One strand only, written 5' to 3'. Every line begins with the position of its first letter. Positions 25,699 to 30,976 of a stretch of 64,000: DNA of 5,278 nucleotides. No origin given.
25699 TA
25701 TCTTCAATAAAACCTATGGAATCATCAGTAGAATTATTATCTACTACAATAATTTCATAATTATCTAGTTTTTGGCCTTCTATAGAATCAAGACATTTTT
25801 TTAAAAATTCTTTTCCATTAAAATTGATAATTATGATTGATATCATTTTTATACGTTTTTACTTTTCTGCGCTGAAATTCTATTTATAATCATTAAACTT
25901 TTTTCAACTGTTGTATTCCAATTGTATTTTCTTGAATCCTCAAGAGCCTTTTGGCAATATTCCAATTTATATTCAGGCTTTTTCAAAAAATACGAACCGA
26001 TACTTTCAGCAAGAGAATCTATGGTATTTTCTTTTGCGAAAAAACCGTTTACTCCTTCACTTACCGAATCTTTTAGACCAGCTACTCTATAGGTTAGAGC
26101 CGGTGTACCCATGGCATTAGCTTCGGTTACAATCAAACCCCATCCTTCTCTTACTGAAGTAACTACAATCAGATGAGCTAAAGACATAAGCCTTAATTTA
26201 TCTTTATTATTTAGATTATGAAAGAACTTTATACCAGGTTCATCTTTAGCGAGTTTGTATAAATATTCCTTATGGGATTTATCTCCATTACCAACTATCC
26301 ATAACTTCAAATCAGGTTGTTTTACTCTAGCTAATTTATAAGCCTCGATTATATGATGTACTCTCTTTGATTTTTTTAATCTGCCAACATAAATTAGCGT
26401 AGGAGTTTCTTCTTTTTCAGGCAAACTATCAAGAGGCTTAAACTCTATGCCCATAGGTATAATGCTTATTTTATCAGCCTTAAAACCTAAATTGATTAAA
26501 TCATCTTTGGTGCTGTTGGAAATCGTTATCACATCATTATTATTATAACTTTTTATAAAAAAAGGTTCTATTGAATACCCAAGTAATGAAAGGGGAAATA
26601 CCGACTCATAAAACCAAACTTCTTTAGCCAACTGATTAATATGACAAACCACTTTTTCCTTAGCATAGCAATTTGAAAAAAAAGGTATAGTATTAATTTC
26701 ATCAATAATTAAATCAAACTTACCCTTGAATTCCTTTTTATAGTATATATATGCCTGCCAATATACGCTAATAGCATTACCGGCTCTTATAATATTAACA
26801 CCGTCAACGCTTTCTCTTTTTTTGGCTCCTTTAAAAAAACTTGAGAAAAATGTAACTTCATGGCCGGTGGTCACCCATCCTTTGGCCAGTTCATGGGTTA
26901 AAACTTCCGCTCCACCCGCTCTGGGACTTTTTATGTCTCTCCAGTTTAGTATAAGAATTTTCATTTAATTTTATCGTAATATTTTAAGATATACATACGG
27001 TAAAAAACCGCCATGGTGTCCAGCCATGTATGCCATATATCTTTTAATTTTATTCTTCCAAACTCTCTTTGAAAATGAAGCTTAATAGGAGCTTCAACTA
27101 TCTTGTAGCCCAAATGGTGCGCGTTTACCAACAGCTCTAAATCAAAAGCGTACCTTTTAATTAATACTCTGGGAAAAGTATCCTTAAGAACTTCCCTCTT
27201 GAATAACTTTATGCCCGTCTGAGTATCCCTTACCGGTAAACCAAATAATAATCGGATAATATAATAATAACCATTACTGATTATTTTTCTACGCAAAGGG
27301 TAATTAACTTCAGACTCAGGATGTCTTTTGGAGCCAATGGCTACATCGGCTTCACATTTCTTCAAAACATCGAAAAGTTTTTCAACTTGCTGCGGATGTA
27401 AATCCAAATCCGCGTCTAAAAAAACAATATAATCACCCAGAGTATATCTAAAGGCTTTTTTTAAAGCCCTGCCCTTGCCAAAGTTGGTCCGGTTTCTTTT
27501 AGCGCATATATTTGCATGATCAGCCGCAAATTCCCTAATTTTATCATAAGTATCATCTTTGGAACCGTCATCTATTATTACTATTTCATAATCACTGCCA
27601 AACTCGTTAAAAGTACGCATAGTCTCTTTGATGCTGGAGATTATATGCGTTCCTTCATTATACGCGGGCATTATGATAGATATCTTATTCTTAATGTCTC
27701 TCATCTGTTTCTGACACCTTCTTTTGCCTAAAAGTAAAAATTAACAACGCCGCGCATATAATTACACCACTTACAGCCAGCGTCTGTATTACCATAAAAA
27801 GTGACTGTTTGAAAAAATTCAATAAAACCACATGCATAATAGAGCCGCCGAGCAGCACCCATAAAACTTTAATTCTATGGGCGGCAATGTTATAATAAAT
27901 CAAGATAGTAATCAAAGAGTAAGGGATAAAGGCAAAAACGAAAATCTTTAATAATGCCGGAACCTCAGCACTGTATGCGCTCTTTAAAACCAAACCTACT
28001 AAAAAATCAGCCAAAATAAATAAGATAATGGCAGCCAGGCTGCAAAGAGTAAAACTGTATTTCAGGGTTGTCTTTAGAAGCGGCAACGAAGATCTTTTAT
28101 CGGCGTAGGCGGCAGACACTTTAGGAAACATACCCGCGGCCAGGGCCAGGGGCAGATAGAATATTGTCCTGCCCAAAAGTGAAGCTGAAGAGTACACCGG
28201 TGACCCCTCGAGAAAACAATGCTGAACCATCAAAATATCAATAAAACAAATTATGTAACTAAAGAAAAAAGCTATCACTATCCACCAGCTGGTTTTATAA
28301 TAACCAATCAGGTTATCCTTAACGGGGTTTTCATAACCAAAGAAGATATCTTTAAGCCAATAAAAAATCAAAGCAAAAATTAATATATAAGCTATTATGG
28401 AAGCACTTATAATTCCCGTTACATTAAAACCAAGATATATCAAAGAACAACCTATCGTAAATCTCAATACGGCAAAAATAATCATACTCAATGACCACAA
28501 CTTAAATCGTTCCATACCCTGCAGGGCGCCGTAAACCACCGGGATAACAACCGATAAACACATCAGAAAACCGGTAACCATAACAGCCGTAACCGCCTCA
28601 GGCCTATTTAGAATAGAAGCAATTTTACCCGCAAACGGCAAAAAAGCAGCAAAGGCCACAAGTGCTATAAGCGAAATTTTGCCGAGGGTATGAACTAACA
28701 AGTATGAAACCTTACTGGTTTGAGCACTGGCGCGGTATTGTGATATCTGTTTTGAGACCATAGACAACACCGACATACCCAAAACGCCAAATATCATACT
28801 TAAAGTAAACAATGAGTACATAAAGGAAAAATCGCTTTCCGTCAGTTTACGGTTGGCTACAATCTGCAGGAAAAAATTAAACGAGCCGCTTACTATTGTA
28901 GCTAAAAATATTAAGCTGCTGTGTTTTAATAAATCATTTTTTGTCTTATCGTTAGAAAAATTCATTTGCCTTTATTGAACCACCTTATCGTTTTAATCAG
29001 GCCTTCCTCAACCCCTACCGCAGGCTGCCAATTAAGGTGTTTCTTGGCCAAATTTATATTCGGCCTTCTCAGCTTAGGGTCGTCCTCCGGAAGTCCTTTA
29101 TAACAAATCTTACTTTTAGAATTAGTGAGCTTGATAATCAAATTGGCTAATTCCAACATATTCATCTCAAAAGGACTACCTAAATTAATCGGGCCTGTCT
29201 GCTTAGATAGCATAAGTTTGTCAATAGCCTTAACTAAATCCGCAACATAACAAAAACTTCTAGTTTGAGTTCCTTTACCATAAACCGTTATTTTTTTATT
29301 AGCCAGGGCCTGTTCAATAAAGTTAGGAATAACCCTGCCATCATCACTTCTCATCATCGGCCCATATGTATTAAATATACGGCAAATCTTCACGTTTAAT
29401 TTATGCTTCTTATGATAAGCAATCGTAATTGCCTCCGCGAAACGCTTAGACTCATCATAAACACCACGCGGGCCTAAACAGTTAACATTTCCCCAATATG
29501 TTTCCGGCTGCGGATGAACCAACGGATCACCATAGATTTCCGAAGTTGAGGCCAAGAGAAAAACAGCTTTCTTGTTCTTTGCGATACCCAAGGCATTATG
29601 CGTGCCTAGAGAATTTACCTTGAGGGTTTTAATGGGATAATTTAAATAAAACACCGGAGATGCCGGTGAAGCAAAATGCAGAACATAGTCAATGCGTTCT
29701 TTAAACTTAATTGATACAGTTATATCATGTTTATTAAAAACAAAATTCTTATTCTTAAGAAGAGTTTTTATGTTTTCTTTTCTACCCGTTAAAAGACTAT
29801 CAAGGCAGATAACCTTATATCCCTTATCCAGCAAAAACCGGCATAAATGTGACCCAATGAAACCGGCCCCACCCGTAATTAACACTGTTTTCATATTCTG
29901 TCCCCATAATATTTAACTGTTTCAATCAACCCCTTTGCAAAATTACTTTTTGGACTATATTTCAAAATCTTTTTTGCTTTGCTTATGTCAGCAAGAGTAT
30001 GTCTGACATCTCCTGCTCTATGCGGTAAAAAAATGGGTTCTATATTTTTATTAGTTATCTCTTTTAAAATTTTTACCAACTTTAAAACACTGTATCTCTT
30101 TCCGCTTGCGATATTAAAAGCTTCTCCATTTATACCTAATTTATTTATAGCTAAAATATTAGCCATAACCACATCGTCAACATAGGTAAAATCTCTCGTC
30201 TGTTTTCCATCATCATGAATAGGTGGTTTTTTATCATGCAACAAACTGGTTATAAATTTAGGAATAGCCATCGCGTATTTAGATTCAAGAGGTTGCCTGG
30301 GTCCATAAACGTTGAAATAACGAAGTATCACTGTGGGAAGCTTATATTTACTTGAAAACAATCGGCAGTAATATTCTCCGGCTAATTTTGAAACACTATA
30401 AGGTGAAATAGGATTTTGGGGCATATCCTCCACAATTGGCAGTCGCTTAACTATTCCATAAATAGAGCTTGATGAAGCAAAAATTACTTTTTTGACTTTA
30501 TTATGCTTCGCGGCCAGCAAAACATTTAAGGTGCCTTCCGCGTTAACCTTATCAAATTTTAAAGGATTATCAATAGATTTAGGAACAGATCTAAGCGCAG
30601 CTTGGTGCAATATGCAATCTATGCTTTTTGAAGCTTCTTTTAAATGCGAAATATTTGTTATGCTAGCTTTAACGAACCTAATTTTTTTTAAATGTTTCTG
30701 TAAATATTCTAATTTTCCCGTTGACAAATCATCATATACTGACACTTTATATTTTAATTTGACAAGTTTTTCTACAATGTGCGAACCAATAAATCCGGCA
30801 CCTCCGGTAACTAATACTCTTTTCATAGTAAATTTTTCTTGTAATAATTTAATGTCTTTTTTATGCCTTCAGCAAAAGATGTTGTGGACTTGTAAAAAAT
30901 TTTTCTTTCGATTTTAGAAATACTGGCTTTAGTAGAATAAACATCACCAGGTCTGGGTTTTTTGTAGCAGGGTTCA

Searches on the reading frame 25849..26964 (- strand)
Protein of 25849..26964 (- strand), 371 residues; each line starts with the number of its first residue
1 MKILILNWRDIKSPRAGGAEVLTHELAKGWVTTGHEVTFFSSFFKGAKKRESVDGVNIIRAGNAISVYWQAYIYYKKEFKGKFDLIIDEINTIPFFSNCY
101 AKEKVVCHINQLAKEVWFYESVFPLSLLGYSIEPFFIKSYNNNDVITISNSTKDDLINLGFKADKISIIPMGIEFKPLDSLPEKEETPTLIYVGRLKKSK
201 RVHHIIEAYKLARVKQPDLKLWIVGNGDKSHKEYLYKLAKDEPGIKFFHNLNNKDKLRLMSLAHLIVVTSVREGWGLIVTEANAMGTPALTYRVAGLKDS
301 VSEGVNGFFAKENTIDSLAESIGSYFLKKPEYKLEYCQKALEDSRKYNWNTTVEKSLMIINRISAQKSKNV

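Call 9: search_protein_families(library=pfam, proteins=[window:25849-26964:-], max_evalue=0.001)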
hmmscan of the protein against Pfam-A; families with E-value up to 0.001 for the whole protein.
window:25849-26964:- (371 aa): 5 families
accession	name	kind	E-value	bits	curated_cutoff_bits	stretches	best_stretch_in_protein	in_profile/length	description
PF00534.26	Glycos_transf_1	-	5.5e-32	111.1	26.4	1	181-329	9-159/172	Glycosyl transferases group 1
PF13692.12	Glyco_trans_1_4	-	2.7e-23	83.2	27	1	188-323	2-137/142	Glycosyl transferases group 1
PF13439.12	Glyco_transf_4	-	4.2e-14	53.4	28.5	1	17-174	2-167/170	Glycosyltransferase Family 4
PF20706.3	GT4-conflict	-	1.2e-11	44.6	26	1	165-307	173-326/385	Family 4 Glycosyltransferase in conflict systems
PF13579.12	Glyco_trans_4_4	-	0.00011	23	29.7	0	17-60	1-44/158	Glycosyl transferase 4-like domain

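Call 68: search_protein_families(library=ncbifam, proteins=[window:25849-26964:-], max_evalue=1e-10)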
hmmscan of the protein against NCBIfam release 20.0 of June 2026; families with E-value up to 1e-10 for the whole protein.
window:25849-26964:- (371 aa): 14 families
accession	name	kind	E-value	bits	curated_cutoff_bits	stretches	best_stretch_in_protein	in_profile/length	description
NF041010.1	glycosy_Agl16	equivalog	1.6e-21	76.6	575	1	142-357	134-345/352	glycosylation protein Agl16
NF007396.0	PRK09922.1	equivalog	5.3e-19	68.3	385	1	145-358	139-356/361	lipopolysaccharide 1,6-galactosyltransferase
NF047880.1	glyco_SdgA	exception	6.1e-19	67.9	800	1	166-360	293-487/488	serine-aspartate repeat adhesin O-glycosyltransferase SdgA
TIGR03999.1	thiol_BshA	equivalog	1.5e-17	63.6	273.7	1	184-356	196-366/375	N-acetyl-alpha-D-glucosaminyl L-malate synthase BshA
NF041876.1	EPS_EpsE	equivalog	7e-17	61.7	400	1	162-339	184-371/389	exopolysaccharide biosynthesis GT4 family glycosyltransferase EpsE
TIGR03449.1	mycothiol_MshA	equivalog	2.6e-16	59.6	462.5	1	185-359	218-399/406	D-inositol-3-phosphate glycosyltransferase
TIGR04157.1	glyco_rSAM_CFB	subfamily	8.7e-16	57.9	400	1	143-309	171-347/406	TIGR04157 family glycosyltransferase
NF046085.1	XrtY_assoc_Gly1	equivalog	6.2e-15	54.9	400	1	146-335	165-356/387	XrtY-associated glycosyltransferase XYAG1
TIGR02095.1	glgA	subfamily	1.9e-14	53.2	328.45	1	181-322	288-435/477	glycogen/starch synthase, ADP-glucose type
NF047881.1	glyco_SdgB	exception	4.8e-14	51.9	800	1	166-355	297-488/496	serine-aspartate repeat adhesin O-glycosyltransferase SdgB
TIGR04047.1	MSMEG_0565_glyc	hypoth_equivalog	5.9e-14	51.9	259.85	1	185-357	191-368/373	MSMEG_0565 family glycosyltransferase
TIGR03088.1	stp2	hypoth_equivalog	5.3e-13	48.8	409.05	1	184-357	191-367/374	TIGR03088 family PEP-CTERM/XrtA system glycosyltransferase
TIGR02149.1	glgA_Coryne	subfamily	2.3e-12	46.8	302.4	1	142-360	145-387/391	glycogen synthase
NF053787.1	GlcN_PG_synth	equivalog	7.5e-12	44.8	480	1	147-357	149-353/361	N-acetylglucosaminyl phosphatidylglycerol synthase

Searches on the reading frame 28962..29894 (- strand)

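Call 9: search_protein_families(library=pfam, proteins=[window:28962-29894:-], max_evalue=0.001)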
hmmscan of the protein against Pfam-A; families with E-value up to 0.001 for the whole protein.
window:28962-29894:- (310 aa): 7 families
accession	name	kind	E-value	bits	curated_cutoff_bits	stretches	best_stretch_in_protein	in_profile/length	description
PF01370.27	Epimerase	-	1.2e-51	176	20.9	1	4-238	1-239/240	NAD dependent epimerase/dehydratase family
PF16363.11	GDP_Man_Dehyd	-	4.4e-50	171.5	27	1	5-300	1-330/332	GDP-mannose 4,6 dehydratase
PF02719.21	Polysacc_synt_2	-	5.8e-13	49.1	20.2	2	142-261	134-251/293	Polysaccharide biosynthesis protein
PF01073.25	3Beta_HSD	-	5.8e-11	42.4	22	1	5-223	1-224/280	3-beta hydroxysteroid dehydrogenase/isomerase family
PF07993.18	NAD_binding_4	-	2.1e-09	37.4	20.1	1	65-182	86-210/258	Male sterility protein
PF04321.23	RmlD_sub_bind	-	1.8e-06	27.7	27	1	3-261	2-235/287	RmlD substrate binding domain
PF00106.31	adh_short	-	6.7e-05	22.9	26.6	1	2-61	1-61/195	short chain dehydrogenase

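Call 68: search_protein_families(library=ncbifam, proteins=[window:28962-29894:-], max_evalue=1e-10)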
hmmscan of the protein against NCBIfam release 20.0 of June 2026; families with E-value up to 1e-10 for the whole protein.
window:28962-29894:- (310 aa): 14 families
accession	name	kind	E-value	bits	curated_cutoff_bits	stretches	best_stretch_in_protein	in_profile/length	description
TIGR01181.1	dTDP_gluc_dehyt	equivalog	9.4e-47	159.6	365.1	1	4-308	2-313/321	dTDP-glucose 4,6-dehydratase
TIGR04180.1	EDH_00030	hypoth_equivalog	1.2e-32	113.2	475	1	4-265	1-264/297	NAD-dependent 4,6-dehydratase LegB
TIGR01179.1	galE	equivalog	7.3e-31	107.2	262.3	1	4-307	2-326/332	UDP-glucose 4-epimerase GalE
NF008872.0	PRK11908.1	equivalog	1.1e-26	93.7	294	1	1-307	1-336/349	bifunctional UDP-4-keto-pentose/UDP-xylose synthase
NF007490.0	PRK10084.1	subfamily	8.4e-26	90.8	649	1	4-307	3-335/361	dTDP-glucose 4,6-dehydratase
NF005998.1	PRK08125.1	equivalog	3.2e-25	88.6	777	1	2-306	316-649/649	bifunctional UDP-4-amino-4-deoxy-L-arabinose formyltransferase/UDP-glucuronic acid oxidase ArnA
NF007582.0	PRK10217.1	equivalog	1.2e-24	87.1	698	1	1-306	1-331/355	dTDP-glucose 4,6-dehydratase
TIGR02197.1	heptose_epim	equivalog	6e-24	84.8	274.6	1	4-306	1-313/316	ADP-glyceromanno-heptose 6-epimerase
NF011728.1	PRK15181.1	equivalog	1.5e-22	80.1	760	1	2-306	16-337/348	Vi polysaccharide biosynthesis UDP-N-acetylglucosaminuronic acid C-4 epimerase TviC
TIGR02622.1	CDP_4_6_dhtase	equivalog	1.2e-17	64.1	278.45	1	2-307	5-331/352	CDP-glucose 4,6-dehydratase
NF007956.0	PRK10675.1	subfamily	9.6e-17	61.1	394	1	3-307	2-330/338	UDP-glucose 4-epimerase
NF047922.1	GDPFucSynFcl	equivalog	3.4e-13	49.7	500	1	86-308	73-303/308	GDP-L-fucose synthase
TIGR01777.1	yfcH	hypoth_equivalog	2.3e-12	47.1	207.35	0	4-50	1-47/292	TIGR01777 family oxidoreductase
TIGR01472.1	gmd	equivalog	2.8e-12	46.5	415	1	2-232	1-242/342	GDP-mannose 4,6-dehydratase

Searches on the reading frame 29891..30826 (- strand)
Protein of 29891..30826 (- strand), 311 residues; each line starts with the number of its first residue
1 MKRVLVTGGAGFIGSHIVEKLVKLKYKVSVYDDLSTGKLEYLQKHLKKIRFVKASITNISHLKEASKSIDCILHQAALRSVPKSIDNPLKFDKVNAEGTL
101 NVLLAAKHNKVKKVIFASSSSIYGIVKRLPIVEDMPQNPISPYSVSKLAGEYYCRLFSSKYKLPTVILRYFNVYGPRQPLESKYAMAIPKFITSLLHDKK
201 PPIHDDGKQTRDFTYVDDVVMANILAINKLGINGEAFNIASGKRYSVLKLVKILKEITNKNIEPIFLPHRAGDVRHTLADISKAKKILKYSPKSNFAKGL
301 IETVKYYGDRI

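Call 9: search_protein_families(library=pfam, proteins=[window:29891-30826:-], max_evalue=0.001)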
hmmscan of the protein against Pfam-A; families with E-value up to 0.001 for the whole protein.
window:29891-30826:- (311 aa): 9 families
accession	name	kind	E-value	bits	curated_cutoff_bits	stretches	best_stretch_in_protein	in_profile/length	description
PF01370.27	Epimerase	-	8.9e-63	212.3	20.9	1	4-240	1-240/240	NAD dependent epimerase/dehydratase family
PF16363.11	GDP_Man_Dehyd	-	1.8e-59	202.3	27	1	5-301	1-330/332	GDP-mannose 4,6 dehydratase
PF01073.25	3Beta_HSD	-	2.6e-30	105.8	22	1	5-245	1-246/280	3-beta hydroxysteroid dehydrogenase/isomerase family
PF02719.21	Polysacc_synt_2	-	1.8e-18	67.2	20.2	1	4-262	1-251/293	Polysaccharide biosynthesis protein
PF07993.18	NAD_binding_4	-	1.2e-14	54.6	20.1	1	6-220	1-255/258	Male sterility protein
PF04321.23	RmlD_sub_bind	-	5.7e-12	45.7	27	1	3-176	2-154/287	RmlD substrate binding domain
PF13460.12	NAD_binding_10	-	1.8e-08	34.9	27.2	1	8-153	1-130/184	NAD(P)H-binding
PF00106.31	adh_short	-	3e-05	24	26.6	1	2-151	1-157/195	short chain dehydrogenase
PF05368.20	NmrA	-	0.00011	22.4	27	1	2-124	3-112/298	NmrA-like family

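Call 68: search_protein_families(library=ncbifam, proteins=[window:29891-30826:-], max_evalue=1e-10)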
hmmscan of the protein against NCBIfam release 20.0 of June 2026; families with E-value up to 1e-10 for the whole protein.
window:29891-30826:- (311 aa): 24 families
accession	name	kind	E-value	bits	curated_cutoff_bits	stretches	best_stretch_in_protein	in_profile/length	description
NF011728.1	PRK15181.1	equivalog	1e-63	215.5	760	1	2-310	16-340/348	Vi polysaccharide biosynthesis UDP-N-acetylglucosaminuronic acid C-4 epimerase TviC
TIGR01179.1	galE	equivalog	1.8e-61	207.8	262.3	1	3-297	1-314/332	UDP-glucose 4-epimerase GalE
TIGR04180.1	EDH_00030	hypoth_equivalog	1.6e-55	188.3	475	1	4-293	1-295/297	NAD-dependent 4,6-dehydratase LegB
TIGR01181.1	dTDP_gluc_dehyt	equivalog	1.3e-52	178.9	365.1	1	3-308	1-312/321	dTDP-glucose 4,6-dehydratase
TIGR02197.1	heptose_epim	equivalog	7.4e-41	140.3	274.6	1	4-307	1-313/316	ADP-glyceromanno-heptose 6-epimerase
NF007956.0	PRK10675.1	subfamily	9.3e-38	130.2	394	1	3-175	2-182/338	UDP-glucose 4-epimerase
NF007490.0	PRK10084.1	subfamily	3.2e-30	105.4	649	1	3-307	2-334/361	dTDP-glucose 4,6-dehydratase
NF007582.0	PRK10217.1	equivalog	7.5e-30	104.2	698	1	1-307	1-331/355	dTDP-glucose 4,6-dehydratase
NF008872.0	PRK11908.1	equivalog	1.9e-22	79.8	294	1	1-307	1-335/349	bifunctional UDP-4-keto-pentose/UDP-xylose synthase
NF008360.0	PRK11150.1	equivalog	8.3e-21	74.5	452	1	4-304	2-303/310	ADP-glyceromanno-heptose 6-epimerase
NF005998.1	PRK08125.1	equivalog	1.1e-20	73.5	777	1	2-306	316-648/649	bifunctional UDP-4-amino-4-deoxy-L-arabinose formyltransferase/UDP-glucuronic acid oxidase ArnA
TIGR03466.1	HpnA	hypoth_equivalog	2e-19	69.7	367.65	1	3-270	2-258/327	hopanoid-associated sugar epimerase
NF042422.1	oxyalk_red_OleD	equivalog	2.1e-18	66.8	580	1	3-256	2-248/329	2-alkyl-3-oxoalkanoate reductase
NF047922.1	GDPFucSynFcl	equivalog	9.3e-18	64.7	500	1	2-307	3-301/308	GDP-L-fucose synthase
NF042423.1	oxyalk_red_Shew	equivalog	3.2e-17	62.6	580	1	2-233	9-227/331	2-alkyl-3-oxoalkanoate reductase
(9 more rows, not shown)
